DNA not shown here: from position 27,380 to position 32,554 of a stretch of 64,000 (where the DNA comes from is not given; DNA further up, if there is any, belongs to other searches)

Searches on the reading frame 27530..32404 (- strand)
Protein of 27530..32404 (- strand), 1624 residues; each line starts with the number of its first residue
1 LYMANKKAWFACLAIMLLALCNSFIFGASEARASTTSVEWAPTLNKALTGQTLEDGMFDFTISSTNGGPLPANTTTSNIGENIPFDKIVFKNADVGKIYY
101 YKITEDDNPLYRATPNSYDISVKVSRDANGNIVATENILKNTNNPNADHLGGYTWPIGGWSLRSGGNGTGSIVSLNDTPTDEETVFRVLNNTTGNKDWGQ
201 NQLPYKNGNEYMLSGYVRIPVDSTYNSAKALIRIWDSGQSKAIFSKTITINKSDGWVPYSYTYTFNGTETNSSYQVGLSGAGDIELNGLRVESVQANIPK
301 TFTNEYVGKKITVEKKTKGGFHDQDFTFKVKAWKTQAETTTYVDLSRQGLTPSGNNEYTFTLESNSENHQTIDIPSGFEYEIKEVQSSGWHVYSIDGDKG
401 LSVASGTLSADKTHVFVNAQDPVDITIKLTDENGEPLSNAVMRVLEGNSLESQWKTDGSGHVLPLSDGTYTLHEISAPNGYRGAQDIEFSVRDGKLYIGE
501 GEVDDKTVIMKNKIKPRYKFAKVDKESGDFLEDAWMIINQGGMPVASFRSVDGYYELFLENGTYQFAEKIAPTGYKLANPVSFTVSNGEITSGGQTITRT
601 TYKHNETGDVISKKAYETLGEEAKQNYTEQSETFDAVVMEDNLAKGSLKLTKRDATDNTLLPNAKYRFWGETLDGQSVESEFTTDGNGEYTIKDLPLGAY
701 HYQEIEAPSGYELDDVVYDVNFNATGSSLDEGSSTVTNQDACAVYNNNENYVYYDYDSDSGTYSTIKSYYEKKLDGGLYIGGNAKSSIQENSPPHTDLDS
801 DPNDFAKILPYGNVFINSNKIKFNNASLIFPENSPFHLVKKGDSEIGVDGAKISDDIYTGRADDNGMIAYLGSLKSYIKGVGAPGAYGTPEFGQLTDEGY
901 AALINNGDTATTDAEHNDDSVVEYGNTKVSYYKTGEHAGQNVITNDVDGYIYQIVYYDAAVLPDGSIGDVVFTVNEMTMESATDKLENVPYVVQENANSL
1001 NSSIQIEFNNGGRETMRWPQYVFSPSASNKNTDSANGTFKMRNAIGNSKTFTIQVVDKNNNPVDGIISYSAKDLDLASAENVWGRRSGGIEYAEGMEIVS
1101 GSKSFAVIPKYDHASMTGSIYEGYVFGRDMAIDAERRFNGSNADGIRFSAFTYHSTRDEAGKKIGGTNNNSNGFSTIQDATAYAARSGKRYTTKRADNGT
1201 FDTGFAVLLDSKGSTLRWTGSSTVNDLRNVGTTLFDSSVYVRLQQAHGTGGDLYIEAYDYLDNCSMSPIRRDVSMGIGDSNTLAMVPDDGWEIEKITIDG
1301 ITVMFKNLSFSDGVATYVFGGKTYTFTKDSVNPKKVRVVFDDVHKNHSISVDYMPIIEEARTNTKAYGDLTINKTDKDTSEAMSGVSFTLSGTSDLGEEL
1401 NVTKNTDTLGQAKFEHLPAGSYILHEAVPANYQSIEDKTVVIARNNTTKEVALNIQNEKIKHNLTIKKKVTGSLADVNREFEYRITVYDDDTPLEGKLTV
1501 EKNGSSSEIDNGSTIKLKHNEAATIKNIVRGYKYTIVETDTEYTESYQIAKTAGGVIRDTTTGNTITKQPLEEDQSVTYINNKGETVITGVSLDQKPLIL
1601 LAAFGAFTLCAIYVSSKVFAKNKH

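Call 12: search_protein_families(library=pfam, proteins=[window:27530-32404:-], max_evalue=0.01)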
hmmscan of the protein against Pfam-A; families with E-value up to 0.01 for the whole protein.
window:27530-32404:- (1624 aa): 8 families
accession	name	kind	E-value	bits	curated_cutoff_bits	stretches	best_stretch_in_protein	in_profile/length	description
PF17802.7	SpaA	-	1.6e-45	153.6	23.1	4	646-726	1-80/91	Prealbumin-like fold domain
PF24547.1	DUF7601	-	1.2e-26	94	27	2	1462-1565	1-96/116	Domain of unknown function (DUF7601)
PF19407.5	DUF5979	-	1.3e-11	45.5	25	2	1464-1577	1-97/104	Domain of unknown function (DUF5979)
PF13620.12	CarboxypepD_reg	-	1.1e-09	38.9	32.3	0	425-478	2-57/82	Carboxypeptidase regulatory-like domain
PF12892.13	FctA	-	2.1e-07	32.2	22.1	1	44-137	3-106/120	Spy0128-like isopeptide containing domain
PF17210.9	SdrD_B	-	1.8e-05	25.3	29.7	0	1372-1436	13-74/112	SdrD B-like domain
PF09134.16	Invasin_D3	-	0.00082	20.3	33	1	403-489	2-80/98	Invasin, domain 3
PF24421.1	Ig_J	-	0.005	17.4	29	0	1352-1424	7-80/104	Tip attachment protein J, Ig-like domain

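Call 59: search_protein_families(library=ncbifam, proteins=[window:27530-32404:-], max_evalue=0.01)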
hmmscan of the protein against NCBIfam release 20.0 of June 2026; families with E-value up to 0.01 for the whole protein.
window:27530-32404:- (1624 aa): 2 families
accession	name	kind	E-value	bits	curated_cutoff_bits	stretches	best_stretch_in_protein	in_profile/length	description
NF033396.0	pilus_ancill_1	equivalog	3.9e-27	95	600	4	1459-1596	582-711/737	pilus ancillary protein 1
NF040788.1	S-lay_SlaB_Mtsph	equivalog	0.0005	19.1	700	0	1402-1461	145-203/416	S-layer protein SlaB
